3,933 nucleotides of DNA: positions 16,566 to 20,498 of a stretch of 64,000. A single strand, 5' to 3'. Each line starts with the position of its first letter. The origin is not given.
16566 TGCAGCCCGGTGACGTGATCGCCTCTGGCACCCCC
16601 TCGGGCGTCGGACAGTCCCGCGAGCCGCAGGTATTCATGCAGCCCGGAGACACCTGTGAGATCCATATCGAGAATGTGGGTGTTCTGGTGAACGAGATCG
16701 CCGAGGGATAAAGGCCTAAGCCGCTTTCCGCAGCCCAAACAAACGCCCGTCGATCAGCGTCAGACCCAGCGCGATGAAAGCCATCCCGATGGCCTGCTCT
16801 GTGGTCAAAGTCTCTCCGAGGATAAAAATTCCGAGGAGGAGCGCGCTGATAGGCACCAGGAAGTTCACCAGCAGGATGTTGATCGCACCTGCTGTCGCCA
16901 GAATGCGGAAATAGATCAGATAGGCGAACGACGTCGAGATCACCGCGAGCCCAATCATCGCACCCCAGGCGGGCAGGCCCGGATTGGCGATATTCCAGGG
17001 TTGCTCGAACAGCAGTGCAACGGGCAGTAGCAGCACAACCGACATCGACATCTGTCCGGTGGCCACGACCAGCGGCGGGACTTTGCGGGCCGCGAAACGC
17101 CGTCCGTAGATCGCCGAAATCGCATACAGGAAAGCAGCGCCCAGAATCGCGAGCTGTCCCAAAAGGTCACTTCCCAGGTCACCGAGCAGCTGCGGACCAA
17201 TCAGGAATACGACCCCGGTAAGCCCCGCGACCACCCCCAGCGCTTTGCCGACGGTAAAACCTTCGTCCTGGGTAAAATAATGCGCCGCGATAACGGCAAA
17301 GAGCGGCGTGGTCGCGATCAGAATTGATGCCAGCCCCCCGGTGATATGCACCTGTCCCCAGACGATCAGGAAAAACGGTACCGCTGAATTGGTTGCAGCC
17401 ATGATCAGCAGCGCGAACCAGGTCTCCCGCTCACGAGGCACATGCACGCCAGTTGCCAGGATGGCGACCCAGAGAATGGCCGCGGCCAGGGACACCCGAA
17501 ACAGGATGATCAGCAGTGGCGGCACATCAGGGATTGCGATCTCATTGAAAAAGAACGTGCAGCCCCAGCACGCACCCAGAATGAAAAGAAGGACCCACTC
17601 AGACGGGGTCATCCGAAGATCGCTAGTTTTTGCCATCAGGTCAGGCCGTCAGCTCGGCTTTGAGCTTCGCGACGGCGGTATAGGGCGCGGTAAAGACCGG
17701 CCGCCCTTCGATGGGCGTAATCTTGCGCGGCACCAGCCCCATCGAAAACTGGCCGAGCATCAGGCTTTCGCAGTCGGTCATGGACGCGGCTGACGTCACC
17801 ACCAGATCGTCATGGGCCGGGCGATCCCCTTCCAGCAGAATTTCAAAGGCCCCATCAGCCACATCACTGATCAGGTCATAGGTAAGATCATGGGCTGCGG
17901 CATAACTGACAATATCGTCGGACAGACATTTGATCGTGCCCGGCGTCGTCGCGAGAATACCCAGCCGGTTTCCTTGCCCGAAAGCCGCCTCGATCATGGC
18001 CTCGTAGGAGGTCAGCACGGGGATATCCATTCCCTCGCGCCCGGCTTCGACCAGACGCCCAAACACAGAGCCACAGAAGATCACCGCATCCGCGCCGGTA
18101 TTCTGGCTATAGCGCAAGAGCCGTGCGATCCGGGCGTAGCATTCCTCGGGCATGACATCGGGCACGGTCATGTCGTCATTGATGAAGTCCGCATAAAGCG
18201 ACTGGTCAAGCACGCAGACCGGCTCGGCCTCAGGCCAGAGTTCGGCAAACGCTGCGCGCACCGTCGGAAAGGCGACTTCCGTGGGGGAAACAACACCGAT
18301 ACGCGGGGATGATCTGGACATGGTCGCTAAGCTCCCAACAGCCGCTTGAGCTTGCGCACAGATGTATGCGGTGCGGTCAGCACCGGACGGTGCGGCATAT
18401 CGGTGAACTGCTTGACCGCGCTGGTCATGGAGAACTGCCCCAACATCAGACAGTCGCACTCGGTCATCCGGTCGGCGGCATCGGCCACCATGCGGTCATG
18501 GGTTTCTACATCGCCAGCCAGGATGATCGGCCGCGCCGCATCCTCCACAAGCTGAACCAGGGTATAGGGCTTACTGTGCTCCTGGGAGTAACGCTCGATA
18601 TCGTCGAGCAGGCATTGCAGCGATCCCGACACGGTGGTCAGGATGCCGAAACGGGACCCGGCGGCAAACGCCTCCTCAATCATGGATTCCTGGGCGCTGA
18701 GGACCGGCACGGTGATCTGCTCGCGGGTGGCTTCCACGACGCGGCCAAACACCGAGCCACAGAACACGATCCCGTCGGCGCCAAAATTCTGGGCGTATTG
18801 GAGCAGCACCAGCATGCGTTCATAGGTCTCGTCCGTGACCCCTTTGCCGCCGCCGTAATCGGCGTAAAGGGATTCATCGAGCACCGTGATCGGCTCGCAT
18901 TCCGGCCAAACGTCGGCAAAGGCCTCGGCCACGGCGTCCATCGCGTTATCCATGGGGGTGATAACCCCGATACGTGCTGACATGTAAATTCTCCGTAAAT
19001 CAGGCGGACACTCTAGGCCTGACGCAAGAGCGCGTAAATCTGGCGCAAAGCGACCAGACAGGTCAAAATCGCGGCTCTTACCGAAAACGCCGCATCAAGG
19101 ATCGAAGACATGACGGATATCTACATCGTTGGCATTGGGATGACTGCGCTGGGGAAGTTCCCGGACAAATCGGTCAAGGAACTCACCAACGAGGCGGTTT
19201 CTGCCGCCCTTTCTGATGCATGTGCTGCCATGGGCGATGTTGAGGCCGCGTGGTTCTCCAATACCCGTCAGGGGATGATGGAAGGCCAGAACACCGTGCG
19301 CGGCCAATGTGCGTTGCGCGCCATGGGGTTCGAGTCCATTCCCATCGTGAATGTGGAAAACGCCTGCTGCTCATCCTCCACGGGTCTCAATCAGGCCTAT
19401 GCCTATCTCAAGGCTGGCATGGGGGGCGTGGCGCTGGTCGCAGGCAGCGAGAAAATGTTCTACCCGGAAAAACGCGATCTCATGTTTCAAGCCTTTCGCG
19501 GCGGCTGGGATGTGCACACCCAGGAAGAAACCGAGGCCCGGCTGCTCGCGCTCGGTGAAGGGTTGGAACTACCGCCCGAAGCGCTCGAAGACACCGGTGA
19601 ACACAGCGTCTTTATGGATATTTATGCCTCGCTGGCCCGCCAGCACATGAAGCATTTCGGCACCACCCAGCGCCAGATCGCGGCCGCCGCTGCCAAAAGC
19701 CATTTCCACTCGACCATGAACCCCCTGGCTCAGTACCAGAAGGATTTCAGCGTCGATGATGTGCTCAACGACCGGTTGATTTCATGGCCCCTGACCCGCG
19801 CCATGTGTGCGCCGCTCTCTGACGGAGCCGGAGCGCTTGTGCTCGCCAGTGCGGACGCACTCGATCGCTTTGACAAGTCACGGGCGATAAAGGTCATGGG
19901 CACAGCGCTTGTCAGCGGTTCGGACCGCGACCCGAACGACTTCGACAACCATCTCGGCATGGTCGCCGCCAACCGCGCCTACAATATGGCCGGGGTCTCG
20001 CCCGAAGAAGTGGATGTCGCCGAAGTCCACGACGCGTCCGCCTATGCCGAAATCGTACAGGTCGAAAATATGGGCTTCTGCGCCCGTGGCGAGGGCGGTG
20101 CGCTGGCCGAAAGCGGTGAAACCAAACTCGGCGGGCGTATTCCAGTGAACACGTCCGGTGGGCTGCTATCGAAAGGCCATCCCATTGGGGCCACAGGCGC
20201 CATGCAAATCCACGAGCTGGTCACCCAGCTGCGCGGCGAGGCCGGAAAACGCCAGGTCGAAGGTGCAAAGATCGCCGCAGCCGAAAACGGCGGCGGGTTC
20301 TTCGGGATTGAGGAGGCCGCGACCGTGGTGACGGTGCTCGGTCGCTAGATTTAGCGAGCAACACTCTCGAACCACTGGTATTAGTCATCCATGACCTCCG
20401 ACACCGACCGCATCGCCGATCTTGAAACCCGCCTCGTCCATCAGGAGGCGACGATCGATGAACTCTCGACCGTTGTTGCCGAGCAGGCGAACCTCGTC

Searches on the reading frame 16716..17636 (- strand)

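Call 3: search_protein_families(library=pfam, proteins=[window:16716-17636:-])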
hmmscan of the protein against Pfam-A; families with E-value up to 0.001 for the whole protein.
window:16716-17636:- (306 aa): 1 family
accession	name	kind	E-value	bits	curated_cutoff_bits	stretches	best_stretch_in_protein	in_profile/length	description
PF00892.27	EamA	-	7.2e-37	127.1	28.2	2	159-295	2-133/135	EamA-like transporter family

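Call 4: search_protein_families(library=ncbifam, proteins=[window:16716-17636:-])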
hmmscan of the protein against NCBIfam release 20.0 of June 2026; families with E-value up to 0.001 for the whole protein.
window:16716-17636:- (306 aa): 4 families
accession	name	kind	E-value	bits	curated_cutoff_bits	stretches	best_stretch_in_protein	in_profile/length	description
TIGR00950.1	2A78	equivalog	4.5e-29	101.7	230.2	1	24-291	1-262/264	carboxylate/amino acid/amine transporter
NF008432.0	PRK11272.1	equivalog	4.5e-21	75.4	270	1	17-295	15-285/294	drug/metabolite exporter YedA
NF008523.0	PRK11453.1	equivalog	2e-07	30.9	472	1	14-303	6-290/299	O-acetylserine/cysteine exporter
NF050091.1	ArAmAcExpYddG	equivalog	4.8e-06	26.3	300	0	36-239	28-226/285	aromatic amino acid exporter YddG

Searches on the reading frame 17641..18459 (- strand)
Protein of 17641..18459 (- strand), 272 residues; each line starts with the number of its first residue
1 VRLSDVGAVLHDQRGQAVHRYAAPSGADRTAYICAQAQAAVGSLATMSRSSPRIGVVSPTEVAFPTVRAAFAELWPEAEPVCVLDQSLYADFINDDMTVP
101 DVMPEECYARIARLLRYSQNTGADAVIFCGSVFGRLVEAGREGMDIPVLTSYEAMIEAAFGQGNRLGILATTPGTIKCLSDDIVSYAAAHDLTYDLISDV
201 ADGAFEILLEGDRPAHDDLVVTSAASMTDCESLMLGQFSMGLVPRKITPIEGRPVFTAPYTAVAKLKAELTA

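Call 3: search_protein_families(library=pfam, proteins=[window:17641-18459:-])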
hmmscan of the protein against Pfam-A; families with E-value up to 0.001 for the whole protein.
window:17641-18459:- (272 aa): 1 family
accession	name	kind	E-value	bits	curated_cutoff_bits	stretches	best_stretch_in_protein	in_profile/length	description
PF01177.27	Asp_Glu_race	-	1.2e-15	58.3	31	1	66-260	15-205/211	Asp/Glu/Hydantoin racemase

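Call 4: search_protein_families(library=ncbifam, proteins=[window:17641-18459:-])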
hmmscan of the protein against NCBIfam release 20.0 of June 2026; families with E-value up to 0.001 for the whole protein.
window:17641-18459:- (272 aa): 0 families

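Call 44: search_protein_families(library=pfam, proteins=[window:17641-18321:-], max_evalue=5)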
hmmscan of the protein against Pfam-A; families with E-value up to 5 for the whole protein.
window:17641-18321:- (226 aa): 1 family
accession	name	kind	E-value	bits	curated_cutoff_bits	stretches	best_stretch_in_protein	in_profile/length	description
PF01177.27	Asp_Glu_race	-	1.5e-15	58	31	1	20-214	15-205/211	Asp/Glu/Hydantoin racemase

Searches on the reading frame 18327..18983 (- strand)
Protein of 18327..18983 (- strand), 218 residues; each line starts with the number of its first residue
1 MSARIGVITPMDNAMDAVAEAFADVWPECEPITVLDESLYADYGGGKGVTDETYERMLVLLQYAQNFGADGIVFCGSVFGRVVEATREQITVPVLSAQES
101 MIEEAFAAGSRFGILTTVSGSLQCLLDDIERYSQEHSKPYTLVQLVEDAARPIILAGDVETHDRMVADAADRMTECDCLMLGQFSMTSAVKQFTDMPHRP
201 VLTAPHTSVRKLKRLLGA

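Call 33: search_protein_families(library=pfam, proteins=[window:18327-18983:-])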
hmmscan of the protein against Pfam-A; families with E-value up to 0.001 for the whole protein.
window:18327-18983:- (218 aa): 1 family
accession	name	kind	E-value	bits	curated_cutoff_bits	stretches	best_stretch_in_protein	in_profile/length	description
PF01177.27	Asp_Glu_race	-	8.2e-17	62.1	31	1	14-204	12-203/211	Asp/Glu/Hydantoin racemase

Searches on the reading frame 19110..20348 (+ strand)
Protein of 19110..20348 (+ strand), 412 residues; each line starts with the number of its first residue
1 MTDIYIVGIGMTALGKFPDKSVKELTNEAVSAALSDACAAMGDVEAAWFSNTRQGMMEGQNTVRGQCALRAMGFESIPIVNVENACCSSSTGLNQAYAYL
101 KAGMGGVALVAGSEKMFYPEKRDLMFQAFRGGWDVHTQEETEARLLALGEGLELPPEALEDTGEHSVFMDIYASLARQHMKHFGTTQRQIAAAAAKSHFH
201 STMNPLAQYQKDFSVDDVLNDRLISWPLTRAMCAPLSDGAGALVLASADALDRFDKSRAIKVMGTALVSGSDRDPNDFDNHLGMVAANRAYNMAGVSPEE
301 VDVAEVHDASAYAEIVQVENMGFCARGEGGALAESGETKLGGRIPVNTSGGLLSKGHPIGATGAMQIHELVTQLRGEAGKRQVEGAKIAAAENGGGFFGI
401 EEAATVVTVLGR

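Call 33: search_protein_families(library=pfam, proteins=[window:19110-20348:+])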
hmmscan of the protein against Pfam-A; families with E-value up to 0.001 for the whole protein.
window:19110-20348:+ (412 aa): 4 families
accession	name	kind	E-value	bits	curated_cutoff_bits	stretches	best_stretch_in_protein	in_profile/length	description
PF22691.2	Thiolase_C_1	-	5.6e-42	143.3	28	1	285-399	22-135/144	Thiolase C-terminal domain-like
PF00108.29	Thiolase_N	-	3.5e-17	63.1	26.4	1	4-211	1-195/260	Thiolase, N-terminal domain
PF02803.24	Thiolase_C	-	2.1e-11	44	27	1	284-390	25-113/123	Thiolase, C-terminal domain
PF08545.16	ACP_syn_III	-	4.9e-05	23.6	24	0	82-116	3-37/80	3-Oxoacyl-[acyl-carrier-protein (ACP)] synthase III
